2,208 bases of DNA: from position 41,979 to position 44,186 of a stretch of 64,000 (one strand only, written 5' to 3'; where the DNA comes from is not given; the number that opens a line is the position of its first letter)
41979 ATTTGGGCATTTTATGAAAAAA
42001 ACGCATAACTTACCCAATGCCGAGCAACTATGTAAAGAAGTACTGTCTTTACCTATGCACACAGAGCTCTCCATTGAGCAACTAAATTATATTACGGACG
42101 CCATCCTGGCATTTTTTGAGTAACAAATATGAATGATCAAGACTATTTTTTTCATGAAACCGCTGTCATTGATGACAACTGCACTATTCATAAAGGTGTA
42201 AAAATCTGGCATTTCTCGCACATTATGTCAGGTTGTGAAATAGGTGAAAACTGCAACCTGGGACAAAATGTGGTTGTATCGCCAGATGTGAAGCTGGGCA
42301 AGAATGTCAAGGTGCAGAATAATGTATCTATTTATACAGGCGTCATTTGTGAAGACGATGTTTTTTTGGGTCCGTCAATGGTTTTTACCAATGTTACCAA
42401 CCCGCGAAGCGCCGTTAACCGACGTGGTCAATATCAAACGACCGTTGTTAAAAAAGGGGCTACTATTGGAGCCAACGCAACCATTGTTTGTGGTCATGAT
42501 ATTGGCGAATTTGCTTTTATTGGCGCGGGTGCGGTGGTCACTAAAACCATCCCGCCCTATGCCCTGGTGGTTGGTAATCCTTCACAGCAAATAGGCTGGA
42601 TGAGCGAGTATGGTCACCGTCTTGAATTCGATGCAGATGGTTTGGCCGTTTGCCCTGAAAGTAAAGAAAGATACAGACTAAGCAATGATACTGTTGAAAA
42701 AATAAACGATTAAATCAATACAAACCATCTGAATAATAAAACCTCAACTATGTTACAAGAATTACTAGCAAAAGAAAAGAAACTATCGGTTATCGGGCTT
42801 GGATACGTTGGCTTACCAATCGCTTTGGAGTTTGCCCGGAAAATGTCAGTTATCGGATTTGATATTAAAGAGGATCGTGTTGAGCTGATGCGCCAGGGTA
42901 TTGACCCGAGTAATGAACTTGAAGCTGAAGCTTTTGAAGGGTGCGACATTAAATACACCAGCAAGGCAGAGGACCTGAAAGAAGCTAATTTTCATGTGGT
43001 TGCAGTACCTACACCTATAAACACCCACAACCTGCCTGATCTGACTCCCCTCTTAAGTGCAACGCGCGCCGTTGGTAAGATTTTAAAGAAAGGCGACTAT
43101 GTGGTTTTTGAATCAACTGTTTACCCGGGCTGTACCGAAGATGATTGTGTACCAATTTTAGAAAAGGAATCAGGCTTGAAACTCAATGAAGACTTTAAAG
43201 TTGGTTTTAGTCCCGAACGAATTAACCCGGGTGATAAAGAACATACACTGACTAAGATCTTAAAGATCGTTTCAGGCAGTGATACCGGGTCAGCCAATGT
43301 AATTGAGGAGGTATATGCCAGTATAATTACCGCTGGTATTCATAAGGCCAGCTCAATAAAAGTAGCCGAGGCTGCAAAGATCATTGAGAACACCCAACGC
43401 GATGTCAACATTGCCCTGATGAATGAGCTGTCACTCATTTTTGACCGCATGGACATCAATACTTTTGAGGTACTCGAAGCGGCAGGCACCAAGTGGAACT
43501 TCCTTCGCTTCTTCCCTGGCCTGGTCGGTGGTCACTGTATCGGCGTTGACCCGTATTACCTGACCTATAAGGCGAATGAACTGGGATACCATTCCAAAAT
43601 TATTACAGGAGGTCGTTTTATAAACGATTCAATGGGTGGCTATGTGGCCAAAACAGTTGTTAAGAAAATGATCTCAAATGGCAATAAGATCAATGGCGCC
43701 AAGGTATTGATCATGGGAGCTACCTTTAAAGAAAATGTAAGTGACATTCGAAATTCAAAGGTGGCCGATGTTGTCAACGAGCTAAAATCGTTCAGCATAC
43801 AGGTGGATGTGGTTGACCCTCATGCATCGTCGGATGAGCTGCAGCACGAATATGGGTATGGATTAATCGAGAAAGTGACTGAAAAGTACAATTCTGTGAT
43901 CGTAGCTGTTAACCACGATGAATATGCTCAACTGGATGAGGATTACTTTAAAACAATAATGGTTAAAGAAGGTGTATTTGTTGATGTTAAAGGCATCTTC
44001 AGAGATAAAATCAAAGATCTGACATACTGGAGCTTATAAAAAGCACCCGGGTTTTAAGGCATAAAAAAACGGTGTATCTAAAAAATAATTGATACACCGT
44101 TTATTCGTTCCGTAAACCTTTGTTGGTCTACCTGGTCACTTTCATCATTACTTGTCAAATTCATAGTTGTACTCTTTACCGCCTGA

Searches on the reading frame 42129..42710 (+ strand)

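Call 5: search_protein_families(library=padloc, proteins=[window:42129-42710:+], max_evalue=0.01)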
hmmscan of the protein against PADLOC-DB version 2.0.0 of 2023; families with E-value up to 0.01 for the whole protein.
window:42129-42710:+ (194 aa): 0 families

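Call 7: search_protein_families(library=ncbifam, proteins=[window:42129-42710:+], max_evalue=0.01)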
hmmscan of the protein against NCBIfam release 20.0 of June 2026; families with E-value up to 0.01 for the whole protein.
window:42129-42710:+ (194 aa): 52 families (the best 25 are shown)
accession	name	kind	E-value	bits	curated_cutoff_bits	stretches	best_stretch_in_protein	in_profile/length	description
TIGR03570.1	NeuD_NnaD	subfamily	2.4e-22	79.5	160.8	2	106-152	155-201/202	NeuD/PglB/VioB family sugar acetyltransferase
NF003657.0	PRK05289.1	equivalog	4.6e-18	65.3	226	2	8-68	6-66/264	acyl-ACP--UDP-N-acetylglucosamine O-acyltransferase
NF002060.0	PRK00892.1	subfamily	1.2e-16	60.8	207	1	7-83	103-179/345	UDP-3-O-(3-hydroxymyristoyl)glucosamine N-acyltransferase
TIGR01852.1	lipid_A_lpxA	equivalog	5.6e-16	58.6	231.05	2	9-68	2-61/254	acyl-ACP--UDP-N-acetylglucosamine O-acyltransferase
NF050158.1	CarbAnhydGPos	equivalog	1.2e-15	57.6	250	1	72-158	55-143/172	gamma carbonic anhydrase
TIGR01853.1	lipid_A_lpxD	equivalog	1.7e-14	53.5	242.5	1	8-119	95-211/325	UDP-3-O-(3-hydroxymyristoyl)glucosamine N-acyltransferase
NF041874.1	EPS_EpsC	equivalog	7.8e-14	51.7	150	1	53-155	67-164/168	serine O-acetyltransferase EpsC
NF010933.0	PRK14353.1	equivalog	1.5e-13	50.2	505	1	5-155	274-431/453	bifunctional UDP-N-acetylglucosamine diphosphorylase/glucosamine-1-phosphate N-acetyltransferase GlmU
TIGR01173.1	glmU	equivalog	2.5e-13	49.7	366.85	1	17-155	297-442/452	bifunctional UDP-N-acetylglucosamine diphosphorylase/glucosamine-1-phosphate N-acetyltransferase GlmU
NF010937.0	PRK14357.1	equivalog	2.7e-13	49.6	658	2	103-155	382-434/448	bifunctional UDP-N-acetylglucosamine diphosphorylase/glucosamine-1-phosphate N-acetyltransferase GlmU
TIGR03532.1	DapD_Ac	equivalog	2.8e-13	50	231.75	2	76-158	139-214/231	2,3,4,5-tetrahydropyridine-2,6-dicarboxylate N-acetyltransferase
NF058585.1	HptprglPActTf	PfamEq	1.4e-12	47.5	300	1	109-160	111-162/172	heptaprenylglyceryl phosphate O-acetyltransferase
NF010936.0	PRK14356.1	equivalog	2.5e-12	46.5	666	1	16-153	303-447/456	bifunctional UDP-N-acetylglucosamine diphosphorylase/glucosamine-1-phosphate N-acetyltransferase GlmU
TIGR03308.1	phn_thr-fam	hypoth_equivalog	4.6e-12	46.2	201.65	1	98-155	102-159/204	phosphonate metabolim protein, transferase hexapeptide repeat family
TIGR01172.1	cysE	equivalog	1.2e-11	45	210.65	1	85-153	96-162/162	serine O-acetyltransferase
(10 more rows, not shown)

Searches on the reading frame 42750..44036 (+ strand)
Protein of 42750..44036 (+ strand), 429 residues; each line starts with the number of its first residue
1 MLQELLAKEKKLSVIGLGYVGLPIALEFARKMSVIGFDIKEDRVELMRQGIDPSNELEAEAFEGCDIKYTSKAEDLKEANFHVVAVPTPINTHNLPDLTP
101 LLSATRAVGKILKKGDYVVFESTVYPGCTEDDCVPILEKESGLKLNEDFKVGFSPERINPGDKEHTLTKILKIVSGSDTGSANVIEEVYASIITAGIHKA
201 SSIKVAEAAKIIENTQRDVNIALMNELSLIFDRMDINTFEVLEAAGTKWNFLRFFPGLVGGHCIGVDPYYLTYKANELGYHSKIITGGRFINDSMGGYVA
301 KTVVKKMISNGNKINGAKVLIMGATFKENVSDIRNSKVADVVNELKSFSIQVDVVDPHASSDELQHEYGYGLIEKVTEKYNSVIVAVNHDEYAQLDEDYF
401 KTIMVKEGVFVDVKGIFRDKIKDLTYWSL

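Call 5: search_protein_families(library=padloc, proteins=[window:42750-44036:+], max_evalue=0.01)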
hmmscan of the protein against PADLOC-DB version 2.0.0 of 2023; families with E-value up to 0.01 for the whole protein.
window:42750-44036:+ (429 aa): 0 families

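Call 7: search_protein_families(library=ncbifam, proteins=[window:42750-44036:+], max_evalue=0.01)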
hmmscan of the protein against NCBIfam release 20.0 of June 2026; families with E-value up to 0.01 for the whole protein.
window:42750-44036:+ (429 aa): 9 families
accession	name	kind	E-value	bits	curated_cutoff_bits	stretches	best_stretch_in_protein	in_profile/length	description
NF011729.0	PRK15182.1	equivalog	4.2e-150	500.2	592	1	9-417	6-416/425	Vi polysaccharide biosynthesis UDP-N-acetylglucosamine C-6 dehydrogenase TviB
TIGR03026.1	NDP-sugDHase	subfamily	2.3e-114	382.4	189.8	1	11-414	2-412/413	nucleotide sugar dehydrogenase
NF040825.1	UDPMaNacDH_Arch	equivalog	1.1e-66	225.4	750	1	11-423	2-407/418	UDP-N-acetyl-D-mannosamine dehydrogenase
NF008286.0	PRK11064.1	equivalog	4e-61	206.9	459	1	10-417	4-419/420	UDP-N-acetyl-D-mannosamine dehydrogenase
NF041297.1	UDPGDh_AglM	equivalog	1.1e-44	153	670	1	11-426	2-425/429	UDP-glucose 6-dehydrogenase AglM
NF047673.2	TeichurnBiosyTuaD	equivalog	7.1e-29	101.2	700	1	10-420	2-417/439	UDP-glucose 6-dehydrogenase TuaD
NF011631.0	PRK15057.1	equivalog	2.5e-09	36.7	757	1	11-362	2-342/388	UDP-glucose 6-dehydrogenase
NF000942.0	PRK00094.1-4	subfamily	0.0069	15.6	257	0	10-113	3-107/334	NAD(P)H-dependent glycerol-3-phosphate dehydrogenase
NF043037.1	ThreonDh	equivalog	0.0093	15.4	350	0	9-66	2-60/297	L-threonate dehydrogenase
